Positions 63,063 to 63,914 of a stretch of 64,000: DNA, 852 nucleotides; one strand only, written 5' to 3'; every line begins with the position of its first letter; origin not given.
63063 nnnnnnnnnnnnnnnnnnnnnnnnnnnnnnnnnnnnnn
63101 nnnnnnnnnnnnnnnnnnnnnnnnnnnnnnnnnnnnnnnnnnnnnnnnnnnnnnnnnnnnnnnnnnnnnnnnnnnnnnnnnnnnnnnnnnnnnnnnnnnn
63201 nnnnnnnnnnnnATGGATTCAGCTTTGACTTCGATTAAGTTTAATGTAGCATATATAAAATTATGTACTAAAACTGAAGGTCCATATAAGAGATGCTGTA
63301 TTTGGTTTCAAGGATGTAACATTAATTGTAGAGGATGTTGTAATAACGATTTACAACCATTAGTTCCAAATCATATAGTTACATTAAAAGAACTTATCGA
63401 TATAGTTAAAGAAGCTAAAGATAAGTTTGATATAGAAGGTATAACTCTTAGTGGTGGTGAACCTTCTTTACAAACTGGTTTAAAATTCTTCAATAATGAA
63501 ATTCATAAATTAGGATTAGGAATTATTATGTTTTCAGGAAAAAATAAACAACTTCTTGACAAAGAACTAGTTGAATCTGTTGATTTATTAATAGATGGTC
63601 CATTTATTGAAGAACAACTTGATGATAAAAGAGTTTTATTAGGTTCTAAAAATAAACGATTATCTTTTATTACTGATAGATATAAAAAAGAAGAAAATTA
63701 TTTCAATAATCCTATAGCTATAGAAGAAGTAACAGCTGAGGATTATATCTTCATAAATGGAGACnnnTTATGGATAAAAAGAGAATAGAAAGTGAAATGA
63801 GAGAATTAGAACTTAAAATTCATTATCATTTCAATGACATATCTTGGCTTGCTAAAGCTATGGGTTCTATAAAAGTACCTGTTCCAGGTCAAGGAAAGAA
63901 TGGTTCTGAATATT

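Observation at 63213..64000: Small NrdG/QueE-like radical-SAM protein translationally coupled to a divergent RNase III-like gene at the end of the defence operon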

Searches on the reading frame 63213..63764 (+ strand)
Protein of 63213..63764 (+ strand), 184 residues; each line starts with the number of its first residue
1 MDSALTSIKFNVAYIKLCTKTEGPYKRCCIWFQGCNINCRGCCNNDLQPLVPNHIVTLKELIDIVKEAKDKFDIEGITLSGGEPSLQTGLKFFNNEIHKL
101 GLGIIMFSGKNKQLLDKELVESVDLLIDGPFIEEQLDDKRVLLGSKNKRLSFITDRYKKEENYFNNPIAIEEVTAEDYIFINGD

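Call 8: search_protein_families(library=pfam, proteins=[window:63213-63764:+], max_evalue=0.01)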
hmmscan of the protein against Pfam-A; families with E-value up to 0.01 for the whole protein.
window:63213-63764:+ (184 aa): 2 families
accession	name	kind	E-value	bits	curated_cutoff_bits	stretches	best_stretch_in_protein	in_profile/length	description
PF13353.11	Fer4_12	-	8.6e-23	81.6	22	1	22-150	2-136/137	4Fe-4S single cluster domain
PF04055.27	Radical_SAM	-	1.8e-10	41.7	29.5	1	31-108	3-82/166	Radical SAM superfamily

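Call 9: search_protein_families(library=padloc, proteins=[window:63213-63764:+], max_evalue=0.01)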
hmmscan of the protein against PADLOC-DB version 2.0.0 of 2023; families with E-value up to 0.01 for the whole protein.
window:63213-63764:+ (184 aa): 2 families
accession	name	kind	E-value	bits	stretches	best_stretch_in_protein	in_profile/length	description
PDLC02903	pVip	-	7.7e-07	26.8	1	33-124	8-90/257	Viperins not associated with kinases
PDLC02904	pVip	-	0.0036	14.9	1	33-105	11-80/262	Viperins associated with kinases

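Call 10: search_protein_families(library=ncbifam, proteins=[window:63213-63764:+], max_evalue=0.01)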
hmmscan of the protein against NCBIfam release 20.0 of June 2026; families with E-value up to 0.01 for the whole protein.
window:63213-63764:+ (184 aa): 22 families
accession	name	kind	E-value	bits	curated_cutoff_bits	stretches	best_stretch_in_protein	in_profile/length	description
TIGR02491.1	NrdG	equivalog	2.1e-17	63.5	126.1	1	12-150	2-150/154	anaerobic ribonucleoside-triphosphate reductase activating protein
TIGR02495.1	NrdG2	equivalog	3.3e-16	59.2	131.15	1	28-122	19-116/193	anaerobic ribonucleoside-triphosphate reductase activating protein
TIGR02493.1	PFLA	equivalog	7.7e-15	54.9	231.75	1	15-127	5-123/235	pyruvate formate-lyase-activating protein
NF008335.0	PRK11121.1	equivalog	2.3e-12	46.9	199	1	22-150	13-150/154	anaerobic ribonucleoside-triphosphate reductase-activating protein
TIGR02826.1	RNR_activ_nrdG3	equivalog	4.5e-10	39.5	151.7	1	29-136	19-124/148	anaerobic ribonucleoside-triphosphate reductase activating protein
NF008356.0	PRK11145.1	equivalog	6.7e-08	32.1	375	1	15-155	10-156/246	pyruvate formate lyase 1-activating protein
TIGR04041.1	activase_YjjW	hypoth_equivalog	8.8e-08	31.9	250.2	2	43-124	82-161/276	YjjW family glycine radical enzyme activase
TIGR02666.1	moaA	equivalog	2.2e-06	26.9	284.05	1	34-100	19-86/336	GTP 3',8-cyclase MoaA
TIGR03963.1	rSAM_QueE_Clost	equivalog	2.4e-05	24.1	260.1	1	30-91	24-82/219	putative 7-carboxy-7-deazaguanine synthase QueE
NF038283.1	viperin_w_prok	equivalog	6.3e-05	22.3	180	1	33-123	10-103/281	viperin family antiviral radical SAM protein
NF001199.0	PRK00164.2-1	equivalog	7.3e-05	22.1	231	1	33-97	20-82/308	GTP 3',8-cyclase MoaA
TIGR02494.1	PFLE_PFLC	subfamily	0.00026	20.4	174.35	0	56-89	104-139/293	glycyl-radical enzyme activating protein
NF049973.1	radical_Rv1681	equivalog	0.00027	20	380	1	34-90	81-135/326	Rv1681 family radical SAM protein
TIGR04317.1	W_rSAM_matur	equivalog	0.00031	20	380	1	34-124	13-100/349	tungsten cofactor oxidoreductase radical SAM maturase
NF033717.2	HPDL_rSAM_activ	equivalog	0.00035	19.9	420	0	56-89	112-146/311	4-hydroxyphenylacetate decarboxylase activase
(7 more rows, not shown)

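Call 11: find_encoding_contigs(protein=window:63213-63764:+, flank=10000, max_places=8)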
Protein window:63213-63764:+ (184 aa): 8 contigs read that carry it; 6 places shown.
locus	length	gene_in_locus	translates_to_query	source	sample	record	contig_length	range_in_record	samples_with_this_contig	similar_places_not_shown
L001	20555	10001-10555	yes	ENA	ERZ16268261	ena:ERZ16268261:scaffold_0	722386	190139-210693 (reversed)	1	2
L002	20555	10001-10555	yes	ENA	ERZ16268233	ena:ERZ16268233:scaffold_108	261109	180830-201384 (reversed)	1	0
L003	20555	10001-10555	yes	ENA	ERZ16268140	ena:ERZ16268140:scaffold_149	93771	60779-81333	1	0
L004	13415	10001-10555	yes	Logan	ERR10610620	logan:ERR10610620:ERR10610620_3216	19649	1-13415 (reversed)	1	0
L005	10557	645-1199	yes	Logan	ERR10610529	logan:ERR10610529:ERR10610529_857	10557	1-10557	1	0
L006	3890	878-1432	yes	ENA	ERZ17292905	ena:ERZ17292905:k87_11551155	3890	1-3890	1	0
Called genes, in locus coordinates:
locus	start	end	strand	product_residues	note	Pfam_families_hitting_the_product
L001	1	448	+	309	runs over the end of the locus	-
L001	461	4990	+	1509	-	PF13086:AAA_11, PF13245:AAA_19, PF13604:AAA_30, PF01443:Viral_helicase1 (faint), PF13086:AAA_11, PF13087:AAA_12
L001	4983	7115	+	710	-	-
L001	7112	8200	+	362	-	-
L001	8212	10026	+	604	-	PF00004:AAA (weak), PF07724:AAA_2, PF07728:AAA_5 (weak)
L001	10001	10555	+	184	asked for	PF13353:Fer4_12, PF04055:Radical_SAM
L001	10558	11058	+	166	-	PF14622:Ribonucleas_3_3 (weak), PF00636:Ribonuclease_3 (weak)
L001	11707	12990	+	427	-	PF13173:AAA_14, PF13635:DUF4143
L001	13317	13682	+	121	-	PF06094:GGACT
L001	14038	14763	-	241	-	PF13187:Fer4_9 (faint), PF00037:Fer4 (faint)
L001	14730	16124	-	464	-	-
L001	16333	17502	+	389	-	PF13439:Glyco_transf_4, PF00534:Glycos_transf_1, PF13692:Glyco_trans_1_4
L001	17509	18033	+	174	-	-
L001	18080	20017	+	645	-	PF02368:Big_2 (faint), PF22359:Big-like (weak), PF13629:T2SS-T3SS_pil_N (faint)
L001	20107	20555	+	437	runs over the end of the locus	PF00535:Glycos_transf_2 (weak), PF13641:Glyco_tranf_2_3, PF13632:Glyco_trans_2_3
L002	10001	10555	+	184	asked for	PF13353:Fer4_12, PF04055:Radical_SAM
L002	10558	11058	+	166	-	PF14622:Ribonucleas_3_3 (weak), PF00636:Ribonuclease_3 (weak)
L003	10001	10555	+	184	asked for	PF13353:Fer4_12, PF04055:Radical_SAM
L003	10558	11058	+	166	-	PF14622:Ribonucleas_3_3 (weak), PF00636:Ribonuclease_3 (weak)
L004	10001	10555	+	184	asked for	PF13353:Fer4_12, PF04055:Radical_SAM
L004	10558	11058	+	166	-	PF14622:Ribonucleas_3_3 (weak), PF00636:Ribonuclease_3 (weak)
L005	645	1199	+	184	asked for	PF13353:Fer4_12, PF04055:Radical_SAM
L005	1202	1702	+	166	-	PF14622:Ribonucleas_3_3 (weak), PF00636:Ribonuclease_3 (weak)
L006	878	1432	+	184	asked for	PF13353:Fer4_12, PF04055:Radical_SAM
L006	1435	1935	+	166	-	PF14622:Ribonucleas_3_3 (weak), PF00636:Ribonuclease_3 (weak)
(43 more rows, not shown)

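Call 14: find_homologous_proteins(query=window:63213-63764:+, max_evalue=0.00001)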
Query window:63213-63764:+ (184 aa): 348 proteins with E <= 0.00001 among 422 candidates; the best 120 are listed.
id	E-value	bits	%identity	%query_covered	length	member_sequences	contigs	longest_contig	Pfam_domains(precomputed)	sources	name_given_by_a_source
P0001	2.8e-112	391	93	100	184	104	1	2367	PF04055.28,PF13353.12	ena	-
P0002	1.4e-108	379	91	100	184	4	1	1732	PF04055.28,PF13353.12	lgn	-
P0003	1.0e-103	363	85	100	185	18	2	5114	PF04055.28,PF13353.12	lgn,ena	-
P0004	6.6e-103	360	86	100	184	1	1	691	PF04055.28,PF13353.12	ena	-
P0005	9.7e-102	357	87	100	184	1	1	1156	PF04055.28,PF13353.12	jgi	jgi:anaerobic ribonucleoside-triphosphate reductase activating protein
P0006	1.5e-101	356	84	100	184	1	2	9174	PF04055.28,PF13353.12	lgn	-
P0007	2.0e-98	346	83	100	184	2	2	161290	PF04055.28,PF13353.12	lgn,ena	-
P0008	2.0e-98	346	83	100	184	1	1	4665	PF04055.28,PF13353.12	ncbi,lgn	-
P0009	3.4e-98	345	82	100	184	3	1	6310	PF04055.28,PF13353.12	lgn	-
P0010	1.2e-97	343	84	100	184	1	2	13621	PF04055.28,PF13353.12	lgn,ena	-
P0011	2.7e-97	342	84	100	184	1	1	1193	PF04055.28,PF13353.12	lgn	-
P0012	8.0e-97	341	83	100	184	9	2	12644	PF04055.28,PF13353.12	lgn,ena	-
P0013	8.3e-97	341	79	100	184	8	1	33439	PF04055.28,PF13353.12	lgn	-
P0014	1.3e-96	340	84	97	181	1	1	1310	PF04055.28,PF13353.12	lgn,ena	-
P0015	3.0e-96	339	83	97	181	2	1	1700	PF04055.28,PF13353.12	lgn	-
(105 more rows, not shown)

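Call 16: find_homologous_proteins(query=L001:10558-11055:+, max_evalue=0.001)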
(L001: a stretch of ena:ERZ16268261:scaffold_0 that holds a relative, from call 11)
Query L001:10558-11055:+ (166 aa): 164 proteins with E <= 0.001 among 184 candidates; the best 120 are listed.
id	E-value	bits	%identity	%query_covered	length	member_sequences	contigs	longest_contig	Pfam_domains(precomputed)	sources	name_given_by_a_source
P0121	7.9e-105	366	97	100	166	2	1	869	PF00636.32,PF14622.12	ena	-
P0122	2.2e-104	364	97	100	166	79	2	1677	PF00636.32,PF14622.12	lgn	-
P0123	2.4e-104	364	96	100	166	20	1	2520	PF00636.32,PF14622.12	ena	-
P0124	2.1e-101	355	95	100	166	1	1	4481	PF00636.32,PF14622.12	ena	-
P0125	9.2e-93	327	86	100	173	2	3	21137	PF00636.32,PF14622.12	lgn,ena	-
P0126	2.9e-92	325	86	100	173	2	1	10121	PF00636.32,PF14622.12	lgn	-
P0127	3.8e-90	318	84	100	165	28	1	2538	PF00636.32,PF14622.12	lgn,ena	-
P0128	1.8e-89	316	84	100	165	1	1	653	PF00636.32,PF14622.12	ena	-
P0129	3.0e-88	312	81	100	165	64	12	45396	PF00636.32,PF14622.12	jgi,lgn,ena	jgi:dsRNA-specific ribonuclease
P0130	3.6e-88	312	82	100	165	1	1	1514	PF00636.32,PF14622.12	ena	-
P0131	4.9e-88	311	82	100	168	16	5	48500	PF00636.32,PF14622.12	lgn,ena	-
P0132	6.7e-88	311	82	100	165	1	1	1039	PF00636.32,PF14622.12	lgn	-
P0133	1.2e-87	310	82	100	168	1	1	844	PF00636.32,PF14622.12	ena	-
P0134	1.6e-87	310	81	100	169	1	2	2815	PF00636.32,PF14622.12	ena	-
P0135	1.6e-87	310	84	99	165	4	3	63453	PF00636.32,PF14622.12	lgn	-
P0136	2.2e-87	309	81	100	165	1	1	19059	PF00636.32,PF14622.12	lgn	-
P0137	3.8e-87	308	82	99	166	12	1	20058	PF00636.32,PF14622.12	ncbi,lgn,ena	-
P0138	8.0e-87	307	79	99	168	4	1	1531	PF00636.32,PF14622.12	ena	-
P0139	3.6e-86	305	81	100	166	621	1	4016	PF00636.32,PF14622.12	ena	-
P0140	4.9e-86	305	80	100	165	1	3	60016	PF00636.32,PF14622.12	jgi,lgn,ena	-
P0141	5.7e-86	304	81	100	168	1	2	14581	PF00636.32,PF14622.12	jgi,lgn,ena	-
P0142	1.9e-85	303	78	100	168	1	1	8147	PF00636.32,PF14622.12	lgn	-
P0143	3.6e-85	302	80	100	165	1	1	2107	PF00636.32,PF14622.12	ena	-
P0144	9.4e-84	297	81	99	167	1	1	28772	PF00636.32,PF14622.12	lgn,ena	-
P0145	4.1e-83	295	80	99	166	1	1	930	PF00636.32,PF14622.12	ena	-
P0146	5.4e-83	295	81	100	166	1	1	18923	PF00636.32,PF14622.12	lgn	-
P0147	7.5e-83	294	79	98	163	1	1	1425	PF00636.32,PF14622.12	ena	-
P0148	9.0e-83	294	80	99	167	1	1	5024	PF00636.32,PF14622.12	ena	-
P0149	1.1e-82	294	79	99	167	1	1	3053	PF00636.32,PF14622.12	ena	-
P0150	1.3e-82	294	80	100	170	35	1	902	PF00636.32,PF14622.12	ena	-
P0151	1.4e-82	293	78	99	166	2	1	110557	PF00636.32,PF14622.12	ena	-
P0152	1.4e-82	293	80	99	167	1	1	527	PF00636.32,PF14622.12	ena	-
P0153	2.6e-82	293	78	100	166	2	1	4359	PF00636.32,PF14622.12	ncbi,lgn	-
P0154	3.6e-82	292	79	99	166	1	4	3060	PF00636.32,PF14622.12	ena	-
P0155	1.2e-81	290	79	100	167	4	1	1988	PF00636.32,PF14622.12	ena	-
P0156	1.4e-80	287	77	93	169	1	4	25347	PF00636.32,PF14622.12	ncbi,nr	ncbi:MAG: ribonuclease III domain-containing protein [Staphylococcus sp.]|nr:ribonuclease III domain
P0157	2.0e-80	286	78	100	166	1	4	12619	PF00636.32,PF14622.12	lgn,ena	-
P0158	1.7e-79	283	76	100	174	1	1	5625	PF00636.32,PF14622.12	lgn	-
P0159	3.4e-79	282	76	99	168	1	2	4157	PF00636.32,PF14622.12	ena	-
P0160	9.0e-79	281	75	99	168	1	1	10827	PF00636.32,PF14622.12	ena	-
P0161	1.0e-78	281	77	100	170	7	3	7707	PF00636.32,PF14622.12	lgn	-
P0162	1.2e-78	281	78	100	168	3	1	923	PF00636.32,PF14622.12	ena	-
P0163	2.9e-78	279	75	99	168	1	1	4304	PF00636.32,PF14622.12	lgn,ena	-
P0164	1.0e-77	278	75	100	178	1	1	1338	PF00636.32,PF14622.12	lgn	-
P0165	2.6e-77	276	73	99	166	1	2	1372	PF00636.32,PF14622.12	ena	-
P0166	5.9e-77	275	76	99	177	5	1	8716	PF00636.32,PF14622.12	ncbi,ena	-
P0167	1.5e-76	274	73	100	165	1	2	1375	PF00636.32,PF14622.12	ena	-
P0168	1.0e-75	271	75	100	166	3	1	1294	PF00636.32,PF14622.12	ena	-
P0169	8.2e-75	268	76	100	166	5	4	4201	PF00636.32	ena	-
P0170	9.2e-75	268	72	100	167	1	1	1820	PF00636.32,PF14622.12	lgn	-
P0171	1.0e-74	268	72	99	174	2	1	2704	PF00636.32,PF14622.12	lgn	-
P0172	1.8e-74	267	74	100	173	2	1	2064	PF00636.32,PF14622.12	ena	-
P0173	1.3e-73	264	73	99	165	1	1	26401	PF00636.32,PF14622.12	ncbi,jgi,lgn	jgi:dsRNA-specific ribonuclease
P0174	3.5e-73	263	70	100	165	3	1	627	PF00636.32,PF14622.12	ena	-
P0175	1.3e-72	261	71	100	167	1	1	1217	PF00636.32,PF14622.12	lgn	-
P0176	2.2e-70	254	68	100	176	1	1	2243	PF00636.32,PF14622.12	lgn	-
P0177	2.4e-70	254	70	99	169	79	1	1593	PF00636.32,PF14622.12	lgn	-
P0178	6.7e-70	252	79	84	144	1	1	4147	PF00636.32,PF14622.12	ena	-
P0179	1.7e-69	251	70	99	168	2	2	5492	PF00636.32,PF14622.12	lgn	-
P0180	2.3e-68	247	70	100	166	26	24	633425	PF00636.32,PF14622.12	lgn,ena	-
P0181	2.4e-68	247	69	99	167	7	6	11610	PF00636.32,PF14622.12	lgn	-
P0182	3.7e-68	247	69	99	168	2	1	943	PF00636.32,PF14622.12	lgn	-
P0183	5.0e-68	246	69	100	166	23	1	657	PF00636.32,PF14622.12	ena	-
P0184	1.8e-67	244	73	94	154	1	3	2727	PF00636.32,PF14622.12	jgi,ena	-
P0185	2.1e-67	244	67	99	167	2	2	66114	PF00636.32,PF14622.12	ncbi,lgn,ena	-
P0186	5.4e-67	243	67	98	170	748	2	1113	PF00636.32,PF14622.12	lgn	-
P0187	6.3e-67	243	69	98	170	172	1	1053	PF00636.32,PF14622.12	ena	-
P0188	1.9e-66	241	66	100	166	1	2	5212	PF00636.32,PF14622.12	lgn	-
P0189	3.1e-65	237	67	99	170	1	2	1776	PF00636.32,PF14622.12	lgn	-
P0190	3.9e-65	237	65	99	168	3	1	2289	PF00636.32,PF14622.12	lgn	-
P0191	4.8e-65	236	67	99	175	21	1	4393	PF00636.32,PF14622.12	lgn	-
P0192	5.9e-65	236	65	99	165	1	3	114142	PF00636.32,PF14622.12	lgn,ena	-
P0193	4.4e-64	233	66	97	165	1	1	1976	PF00636.32,PF14622.12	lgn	-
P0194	8.0e-64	232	69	98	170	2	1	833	PF00636.32,PF14622.12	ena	-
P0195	1.1e-63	232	66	99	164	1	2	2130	PF00636.32,PF14622.12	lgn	-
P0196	3.1e-63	231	67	99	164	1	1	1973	PF00636.32,PF14622.12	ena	-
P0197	3.9e-63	230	67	98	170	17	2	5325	PF00636.32,PF14622.12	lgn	-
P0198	5.3e-63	230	61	99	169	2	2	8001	PF00636.32,PF14622.12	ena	-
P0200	1.2e-62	229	63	100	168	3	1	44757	PF00636.32,PF14622.12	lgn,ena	-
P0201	1.5e-62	228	64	100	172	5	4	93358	PF00636.32,PF14622.12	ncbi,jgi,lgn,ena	-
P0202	2.8e-62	227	66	98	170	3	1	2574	PF00636.32,PF14622.12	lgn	-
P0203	9.0e-62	226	64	99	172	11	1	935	PF00636.32,PF14622.12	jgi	jgi:dsRNA-specific ribonuclease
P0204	2.2e-61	224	64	99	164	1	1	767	PF00636.32,PF14622.12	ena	-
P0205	4.3e-61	224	64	99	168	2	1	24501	PF00636.32,PF14622.12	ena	-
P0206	7.3e-61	223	64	99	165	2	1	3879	PF00636.32,PF14622.12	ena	-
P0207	1.3e-60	222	62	100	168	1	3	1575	PF00636.32,PF14622.12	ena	-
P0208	1.4e-60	222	63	100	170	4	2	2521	PF00636.32,PF14622.12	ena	-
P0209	4.6e-60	220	64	98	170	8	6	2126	PF00636.32,PF14622.12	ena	-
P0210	9.0e-60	219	62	99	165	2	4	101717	PF00636.32,PF14622.12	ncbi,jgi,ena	-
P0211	9.6e-60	219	59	100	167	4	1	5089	PF00636.32,PF14622.12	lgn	-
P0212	6.5e-59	216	71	75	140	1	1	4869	PF00636.32,PF14622.12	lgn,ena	-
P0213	9.4e-59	216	60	100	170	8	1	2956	PF00636.32,PF14622.12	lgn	-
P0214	7.2e-58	213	59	100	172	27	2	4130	PF00636.32,PF14622.12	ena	-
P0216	2.0e-56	208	70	86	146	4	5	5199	PF00636.32,PF14622.12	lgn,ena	-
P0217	2.7e-56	208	60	100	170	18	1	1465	PF00636.32,PF14622.12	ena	-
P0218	4.5e-55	204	66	82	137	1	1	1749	PF00636.32,PF14622.12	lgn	-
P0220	3.5e-54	201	59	100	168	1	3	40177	PF00636.32,PF14622.12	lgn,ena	-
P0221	3.7e-54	201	61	99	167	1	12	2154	PF00636.32,PF14622.12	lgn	-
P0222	9.7e-54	200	73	77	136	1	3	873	PF00636.32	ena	-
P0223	1.1e-53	199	58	99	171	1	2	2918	PF00636.32,PF14622.12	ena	-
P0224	1.2e-53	199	59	100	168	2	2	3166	PF00636.32,PF14622.12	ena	-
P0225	1.3e-53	199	58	100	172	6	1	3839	PF00636.32,PF14622.12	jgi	-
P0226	2.0e-53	199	57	100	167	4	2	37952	PF00636.32,PF14622.12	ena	-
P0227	2.6e-53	198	55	100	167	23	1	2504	PF00636.32,PF14622.12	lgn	-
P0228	4.4e-53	197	58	100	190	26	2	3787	PF00636.32,PF14622.12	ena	-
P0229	5.0e-53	197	72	77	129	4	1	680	PF00636.32,PF14622.12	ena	-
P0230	7.6e-53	197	65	92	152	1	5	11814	PF00636.32,PF14622.12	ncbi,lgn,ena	-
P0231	2.5e-52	195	59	99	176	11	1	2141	PF00636.32,PF14622.12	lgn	-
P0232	4.7e-52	194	55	100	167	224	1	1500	PF00636.32,PF14622.12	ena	-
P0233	5.0e-52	194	59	98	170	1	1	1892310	-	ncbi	ncbi:MAG: hypothetical protein ACLUG4_03740 [Bacilli bacterium]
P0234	1.1e-51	193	56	100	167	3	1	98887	PF00636.32,PF14622.12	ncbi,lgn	-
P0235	1.4e-51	193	79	69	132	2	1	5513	PF00636.32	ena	-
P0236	1.6e-51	192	65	85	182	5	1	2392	PF00636.32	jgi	-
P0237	3.8e-51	191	71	78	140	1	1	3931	PF00636.32,PF14622.12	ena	-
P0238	1.7e-50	189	57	100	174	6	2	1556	PF00636.32,PF14622.12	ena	-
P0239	3.4e-50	188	58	98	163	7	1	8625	PF00636.32,PF14622.12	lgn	-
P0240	7.0e-50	187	57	99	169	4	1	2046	PF00636.32,PF14622.12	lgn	-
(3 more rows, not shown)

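Call 18: find_related_loci(query=A1, collection=genome_contigs, flank=10000)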
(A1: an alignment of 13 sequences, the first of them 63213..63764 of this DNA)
Query A1 (184 aa) in genome_contigs; peptide patterns used: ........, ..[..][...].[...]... (x = any residue, [..] = any of these).
82 stretches matched a pattern; 44 encode a relative of the query (tblastn E <= 1e-3); 44 distinct loci.
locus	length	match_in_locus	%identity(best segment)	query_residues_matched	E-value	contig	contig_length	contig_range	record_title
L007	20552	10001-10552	93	1-184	5e-114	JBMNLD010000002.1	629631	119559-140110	MAG: Christensenellales bacterium isolate SBF912LR0HQ0021 contig_39031, whole genome shotgun sequence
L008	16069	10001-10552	84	1-184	4e-104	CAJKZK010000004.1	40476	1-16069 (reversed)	MAG TPA_asm: uncultured Firmicutes bacterium isolate SRR5519172-bin.28 genome assembly, contig: NODE_745_length_40476_co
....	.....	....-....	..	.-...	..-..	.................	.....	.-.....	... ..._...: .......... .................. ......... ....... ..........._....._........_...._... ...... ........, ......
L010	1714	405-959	76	1-184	5e-99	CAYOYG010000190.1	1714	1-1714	MAG TPA_asm: uncultured Eubacteriales bacterium isolate SRP220891_co1_4 genome assembly, contig: NODE_154277_length_1714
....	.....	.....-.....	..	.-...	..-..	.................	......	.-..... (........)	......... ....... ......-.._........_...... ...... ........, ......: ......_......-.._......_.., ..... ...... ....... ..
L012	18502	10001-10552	74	2-184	7e-93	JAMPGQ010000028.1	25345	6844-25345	MAG: Anaeroplasma bactoclasticum isolate NALB_7863_1 Scaffold_#28__SCF_028___25345_bp, whole genome shotgun sequence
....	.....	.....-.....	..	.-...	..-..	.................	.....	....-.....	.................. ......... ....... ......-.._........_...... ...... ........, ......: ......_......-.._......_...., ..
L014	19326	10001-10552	74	2-184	2e-91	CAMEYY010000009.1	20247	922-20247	MAG: uncultured Cytophagales bacterium isolate SRR11489791_bin.98_metaWRAP_v1.3_MAG genome assembly, contig: ERZ11466804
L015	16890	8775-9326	74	2-184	4e-91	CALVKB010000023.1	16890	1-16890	MAG: uncultured Bacilli bacterium isolate BRZ_QT__bin67 genome assembly, contig: BRZ_QT__NODE_4025_length_16890_cov_7.50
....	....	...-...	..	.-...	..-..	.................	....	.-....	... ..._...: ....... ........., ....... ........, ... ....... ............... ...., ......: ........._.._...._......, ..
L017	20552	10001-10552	78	2-184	4e-94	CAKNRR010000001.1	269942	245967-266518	MAG TPA_asm: uncultured Clostridia bacterium isolate ERR3414588_bin.31_metaWRAP_v1.1_MAG genome assembly, contig: NODE_2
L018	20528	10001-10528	74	9-184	7e-90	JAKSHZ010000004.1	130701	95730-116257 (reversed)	MAG: Bacilli bacterium isolate Horse_feces8 MAG008_4, whole genome shotgun sequence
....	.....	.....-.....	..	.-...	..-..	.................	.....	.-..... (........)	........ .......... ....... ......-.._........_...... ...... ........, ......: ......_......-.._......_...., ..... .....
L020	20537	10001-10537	75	6-184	2e-89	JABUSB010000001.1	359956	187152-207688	MAG: Malacoplasma sp. isolate MAG2 scaffold1_size359956, whole genome shotgun sequence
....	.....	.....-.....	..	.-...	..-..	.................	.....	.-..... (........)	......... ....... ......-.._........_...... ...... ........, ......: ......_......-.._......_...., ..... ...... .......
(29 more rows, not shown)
